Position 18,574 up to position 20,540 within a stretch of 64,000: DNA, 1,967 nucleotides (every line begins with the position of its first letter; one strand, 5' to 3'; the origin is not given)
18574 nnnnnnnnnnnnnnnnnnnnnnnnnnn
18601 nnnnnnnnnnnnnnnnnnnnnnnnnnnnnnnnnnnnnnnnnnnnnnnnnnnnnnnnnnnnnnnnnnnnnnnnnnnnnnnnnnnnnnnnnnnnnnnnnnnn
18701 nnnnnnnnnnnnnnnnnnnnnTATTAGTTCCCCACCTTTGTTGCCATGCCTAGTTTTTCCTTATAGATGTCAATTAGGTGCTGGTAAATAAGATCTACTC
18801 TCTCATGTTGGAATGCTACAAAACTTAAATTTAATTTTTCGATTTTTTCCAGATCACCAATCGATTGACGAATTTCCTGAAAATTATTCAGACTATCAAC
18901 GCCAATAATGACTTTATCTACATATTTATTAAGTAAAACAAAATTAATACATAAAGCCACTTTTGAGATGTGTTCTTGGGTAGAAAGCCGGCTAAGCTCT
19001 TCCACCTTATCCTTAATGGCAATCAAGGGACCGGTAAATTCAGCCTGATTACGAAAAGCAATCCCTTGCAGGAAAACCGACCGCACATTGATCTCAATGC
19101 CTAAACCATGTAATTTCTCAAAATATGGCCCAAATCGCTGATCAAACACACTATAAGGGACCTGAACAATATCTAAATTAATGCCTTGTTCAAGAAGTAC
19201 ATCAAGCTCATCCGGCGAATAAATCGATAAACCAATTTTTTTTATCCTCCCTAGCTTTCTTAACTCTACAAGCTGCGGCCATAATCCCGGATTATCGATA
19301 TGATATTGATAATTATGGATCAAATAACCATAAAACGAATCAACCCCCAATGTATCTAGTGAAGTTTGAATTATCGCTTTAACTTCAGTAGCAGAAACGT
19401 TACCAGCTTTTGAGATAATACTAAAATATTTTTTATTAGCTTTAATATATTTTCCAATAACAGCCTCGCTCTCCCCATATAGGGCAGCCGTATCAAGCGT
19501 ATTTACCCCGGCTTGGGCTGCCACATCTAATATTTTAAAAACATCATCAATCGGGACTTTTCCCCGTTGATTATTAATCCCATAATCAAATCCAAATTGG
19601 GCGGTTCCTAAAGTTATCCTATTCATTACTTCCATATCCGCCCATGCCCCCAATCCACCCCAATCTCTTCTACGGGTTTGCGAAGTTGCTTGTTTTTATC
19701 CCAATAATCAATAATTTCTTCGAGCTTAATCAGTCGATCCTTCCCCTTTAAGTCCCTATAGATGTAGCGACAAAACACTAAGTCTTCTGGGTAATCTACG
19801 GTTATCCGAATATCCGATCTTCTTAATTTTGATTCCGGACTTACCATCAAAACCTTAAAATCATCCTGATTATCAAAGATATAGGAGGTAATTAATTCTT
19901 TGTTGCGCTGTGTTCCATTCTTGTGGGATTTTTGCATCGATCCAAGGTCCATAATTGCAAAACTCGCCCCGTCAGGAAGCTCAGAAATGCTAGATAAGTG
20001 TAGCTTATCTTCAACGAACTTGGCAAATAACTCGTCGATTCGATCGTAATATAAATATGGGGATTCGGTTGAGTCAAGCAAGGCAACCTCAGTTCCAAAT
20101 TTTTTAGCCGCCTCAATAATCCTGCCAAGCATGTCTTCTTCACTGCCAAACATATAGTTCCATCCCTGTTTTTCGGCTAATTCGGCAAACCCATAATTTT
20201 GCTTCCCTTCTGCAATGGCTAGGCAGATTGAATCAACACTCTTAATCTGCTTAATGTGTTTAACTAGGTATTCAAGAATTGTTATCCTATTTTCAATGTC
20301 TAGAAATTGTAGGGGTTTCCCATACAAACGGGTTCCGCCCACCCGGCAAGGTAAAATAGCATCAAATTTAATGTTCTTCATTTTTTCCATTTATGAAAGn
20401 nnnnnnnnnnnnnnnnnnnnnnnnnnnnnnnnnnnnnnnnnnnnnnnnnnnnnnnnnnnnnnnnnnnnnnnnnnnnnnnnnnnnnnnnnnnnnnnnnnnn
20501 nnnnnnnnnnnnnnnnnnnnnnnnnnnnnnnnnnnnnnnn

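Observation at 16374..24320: Nonulosonic-acid pathway with two NeuB-family synthase paralogs and an unusual enzyme set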

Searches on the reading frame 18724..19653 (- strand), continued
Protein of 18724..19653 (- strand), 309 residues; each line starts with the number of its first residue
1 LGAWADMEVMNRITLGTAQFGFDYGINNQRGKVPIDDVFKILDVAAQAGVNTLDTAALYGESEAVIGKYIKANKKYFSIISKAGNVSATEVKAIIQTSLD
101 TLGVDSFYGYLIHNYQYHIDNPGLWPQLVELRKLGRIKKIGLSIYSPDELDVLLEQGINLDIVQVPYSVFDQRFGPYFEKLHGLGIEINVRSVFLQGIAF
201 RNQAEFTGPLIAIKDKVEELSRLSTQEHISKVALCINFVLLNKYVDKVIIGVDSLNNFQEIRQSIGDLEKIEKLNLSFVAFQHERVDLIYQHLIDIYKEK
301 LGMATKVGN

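Call 87: search_protein_families(library=pfam, proteins=[P0244, P0249, P0255, P0259, P0275, P0366], max_evalue=0.001)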
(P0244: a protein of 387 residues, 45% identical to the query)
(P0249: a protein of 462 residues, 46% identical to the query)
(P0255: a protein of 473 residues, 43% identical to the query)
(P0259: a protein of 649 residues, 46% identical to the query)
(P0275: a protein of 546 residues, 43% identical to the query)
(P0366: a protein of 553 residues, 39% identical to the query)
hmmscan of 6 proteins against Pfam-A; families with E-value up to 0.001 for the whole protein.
P0244 (387 aa): 1 family
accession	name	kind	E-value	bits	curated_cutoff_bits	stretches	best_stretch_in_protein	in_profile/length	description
PF00248.27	Aldo_ket_red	-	2.8e-34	119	24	1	96-350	1-275/291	Aldo/keto reductase family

P0249 (462 aa): 6 families
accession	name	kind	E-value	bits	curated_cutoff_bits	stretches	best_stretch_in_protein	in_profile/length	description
PF00248.27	Aldo_ket_red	-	1.6e-24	87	24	1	183-430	1-273/291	Aldo/keto reductase family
PF13302.13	Acetyltransf_3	-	1.2e-21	78.3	25.4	1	26-163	2-138/138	Acetyltransferase (GNAT) domain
PF00583.31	Acetyltransf_1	-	2e-09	38.2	20.7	1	70-162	26-116/116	Acetyltransferase (GNAT) family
PF13420.13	Acetyltransf_4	-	2.7e-09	37.7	24.3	1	40-174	12-146/155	Acetyltransferase (GNAT) domain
PF13523.12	Acetyltransf_8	-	3.7e-06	27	27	1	105-165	80-140/145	Acetyltransferase (GNAT) domain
PF11020.14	DUF2610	-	5e-05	23.6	21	0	376-405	47-76/81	Domain of unknown function (DUF2610)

P0255 (473 aa): 6 families
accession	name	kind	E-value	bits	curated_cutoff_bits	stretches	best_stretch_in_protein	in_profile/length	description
PF00248.27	Aldo_ket_red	-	1.1e-33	117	24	1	187-453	1-286/291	Aldo/keto reductase family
PF13302.13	Acetyltransf_3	-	2.2e-23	83.9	25.4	1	12-151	1-138/138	Acetyltransferase (GNAT) domain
PF00583.31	Acetyltransf_1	-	7.4e-14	52.5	20.7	1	47-150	16-116/116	Acetyltransferase (GNAT) family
PF13420.13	Acetyltransf_4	-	1.1e-12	48.7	24.3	1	15-171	1-155/155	Acetyltransferase (GNAT) domain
PF13523.12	Acetyltransf_8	-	8.3e-06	25.9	27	1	29-153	11-140/145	Acetyltransferase (GNAT) domain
PF13508.13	Acetyltransf_7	-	0.00066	20.5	27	0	75-151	12-83/84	Acetyltransferase (GNAT) domain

P0259 (649 aa): 3 families
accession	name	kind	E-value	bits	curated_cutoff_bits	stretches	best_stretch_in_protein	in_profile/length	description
PF00248.27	Aldo_ket_red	-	5.6e-38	131.1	24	1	10-262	1-272/291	Aldo/keto reductase family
PF03102.20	NeuB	-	1.1e-36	126.9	22.1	1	343-569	1-236/241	NeuB family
PF08666.17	SAF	-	7e-11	43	21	1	588-645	1-62/63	SAF domain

P0275 (546 aa): 2 families
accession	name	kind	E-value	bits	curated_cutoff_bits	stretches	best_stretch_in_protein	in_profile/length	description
PF02348.25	CTP_transf_3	-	4.1e-30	105.6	22.6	1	294-491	1-205/217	Cytidylyltransferase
PF00248.27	Aldo_ket_red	-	2.4e-28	99.5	24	1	1-248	4-271/291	Aldo/keto reductase family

P0366 (553 aa): 3 families
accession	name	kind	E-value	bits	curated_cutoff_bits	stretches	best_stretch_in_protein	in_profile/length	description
PF00248.27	Aldo_ket_red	-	1.8e-37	129.4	24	1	8-266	1-276/291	Aldo/keto reductase family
PF02348.25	CTP_transf_3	-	9.8e-34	117.5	22.6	1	303-500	2-204/217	Cytidylyltransferase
PF12804.13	NTP_transf_3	-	5.5e-09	36.8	27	1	308-427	11-124/160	MobA-like NTP transferase domain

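Call 89: find_encoding_contigs(protein=P0259, flank=9000, max_places=2)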
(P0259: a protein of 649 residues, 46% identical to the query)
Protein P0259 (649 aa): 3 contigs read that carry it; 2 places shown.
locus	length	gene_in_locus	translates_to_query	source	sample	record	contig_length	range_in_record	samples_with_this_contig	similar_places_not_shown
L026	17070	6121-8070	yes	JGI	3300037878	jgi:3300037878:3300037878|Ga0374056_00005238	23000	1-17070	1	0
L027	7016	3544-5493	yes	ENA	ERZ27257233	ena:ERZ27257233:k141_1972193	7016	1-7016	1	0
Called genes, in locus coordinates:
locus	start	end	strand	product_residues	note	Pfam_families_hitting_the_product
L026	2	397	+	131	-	?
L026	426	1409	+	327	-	PF00106:adh_short (weak), PF01073:3Beta_HSD, PF01370:Epimerase, PF02719:Polysacc_synt_2, PF04321:RmlD_sub_bind, PF07993:NAD_binding_4, PF13460:NAD_binding_10 (weak), PF16363:GDP_Man_Dehyd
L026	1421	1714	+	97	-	PF04193:PQ-loop, PF03083:MtN3_slv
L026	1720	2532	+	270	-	PF00112:Peptidase_C1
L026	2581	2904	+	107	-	PF13412:HTH_24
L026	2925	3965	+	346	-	PF01073:3Beta_HSD, PF01370:Epimerase, PF02719:Polysacc_synt_2, PF04321:RmlD_sub_bind, PF05368:NmrA (faint), PF07993:NAD_binding_4 (faint), PF13460:NAD_binding_10, PF16363:GDP_Man_Dehyd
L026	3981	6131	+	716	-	PF01073:3Beta_HSD (weak), PF01370:Epimerase, PF02719:Polysacc_synt_2 (weak), PF04321:RmlD_sub_bind, PF16363:GDP_Man_Dehyd, PF07993:NAD_binding_4 (weak), PF01041:DegT_DnrJ_EryC1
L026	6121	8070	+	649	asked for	PF00248:Aldo_ket_red, PF03102:NeuB, PF08666:SAF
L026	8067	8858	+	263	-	PF00106:adh_short, PF08659:KR (weak), PF13460:NAD_binding_10 (weak), PF13561:adh_short_C2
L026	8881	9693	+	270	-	PF02348:CTP_transf_3, PF12804:NTP_transf_3 (weak)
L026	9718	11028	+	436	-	PF00202:Aminotran_3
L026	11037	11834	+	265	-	PF01261:AP_endonuc_2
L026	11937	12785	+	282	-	PF13489:Methyltransf_23, PF08241:Methyltransf_11 (faint), PF08242:Methyltransf_12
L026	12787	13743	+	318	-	PF21360:PylC-like_N, PF02655:ATP-grasp_3, PF15632:ATPgrasp_Ter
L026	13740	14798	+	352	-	PF03102:NeuB, PF08666:SAF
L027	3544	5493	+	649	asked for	PF00248:Aldo_ket_red, PF03102:NeuB, PF08666:SAF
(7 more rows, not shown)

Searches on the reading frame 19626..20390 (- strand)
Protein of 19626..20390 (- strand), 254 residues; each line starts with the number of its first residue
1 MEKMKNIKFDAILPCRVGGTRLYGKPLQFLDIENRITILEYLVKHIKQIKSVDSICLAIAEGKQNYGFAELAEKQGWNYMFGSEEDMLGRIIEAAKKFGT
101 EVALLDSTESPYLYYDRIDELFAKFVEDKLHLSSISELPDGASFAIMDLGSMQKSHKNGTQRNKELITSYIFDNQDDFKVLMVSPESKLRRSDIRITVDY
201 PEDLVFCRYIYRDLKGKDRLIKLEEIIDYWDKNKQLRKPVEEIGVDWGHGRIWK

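Call 3: search_protein_families(library=pfam, proteins=[window:19626-20390:-])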
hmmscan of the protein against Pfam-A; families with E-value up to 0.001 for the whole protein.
window:19626-20390:- (254 aa): 1 family
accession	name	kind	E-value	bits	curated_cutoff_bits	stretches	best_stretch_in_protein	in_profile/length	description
PF02348.25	CTP_transf_3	-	1.7e-05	25.1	22.6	1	11-125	2-114/217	Cytidylyltransferase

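Call 4: search_protein_families(library=ncbifam, proteins=[window:19626-20390:-])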
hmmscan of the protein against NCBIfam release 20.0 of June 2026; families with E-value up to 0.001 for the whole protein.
window:19626-20390:- (254 aa): 2 families
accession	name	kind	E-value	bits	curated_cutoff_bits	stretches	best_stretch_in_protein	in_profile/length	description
NF003952.0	PRK05450.1-5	subfamily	1.8e-05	24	193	1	11-130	5-121/250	3-deoxy-manno-octulosonate cytidylyltransferase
NF009905.0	PRK13368.1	subfamily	7.8e-05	22.1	255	1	8-128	2-117/243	3-deoxy-manno-octulosonate cytidylyltransferase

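Call 35: search_solved_structures(query=window:19626-20390:-, max_evalue=0.01, show_alignments=1)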
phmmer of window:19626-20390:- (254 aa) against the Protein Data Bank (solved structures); distinct sequences matched with E-value up to 0.01: 1.
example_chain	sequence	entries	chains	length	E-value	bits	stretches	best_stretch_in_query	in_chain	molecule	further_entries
6oew_A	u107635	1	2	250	3.5e-07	33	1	7-206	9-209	Cytidylyltransferase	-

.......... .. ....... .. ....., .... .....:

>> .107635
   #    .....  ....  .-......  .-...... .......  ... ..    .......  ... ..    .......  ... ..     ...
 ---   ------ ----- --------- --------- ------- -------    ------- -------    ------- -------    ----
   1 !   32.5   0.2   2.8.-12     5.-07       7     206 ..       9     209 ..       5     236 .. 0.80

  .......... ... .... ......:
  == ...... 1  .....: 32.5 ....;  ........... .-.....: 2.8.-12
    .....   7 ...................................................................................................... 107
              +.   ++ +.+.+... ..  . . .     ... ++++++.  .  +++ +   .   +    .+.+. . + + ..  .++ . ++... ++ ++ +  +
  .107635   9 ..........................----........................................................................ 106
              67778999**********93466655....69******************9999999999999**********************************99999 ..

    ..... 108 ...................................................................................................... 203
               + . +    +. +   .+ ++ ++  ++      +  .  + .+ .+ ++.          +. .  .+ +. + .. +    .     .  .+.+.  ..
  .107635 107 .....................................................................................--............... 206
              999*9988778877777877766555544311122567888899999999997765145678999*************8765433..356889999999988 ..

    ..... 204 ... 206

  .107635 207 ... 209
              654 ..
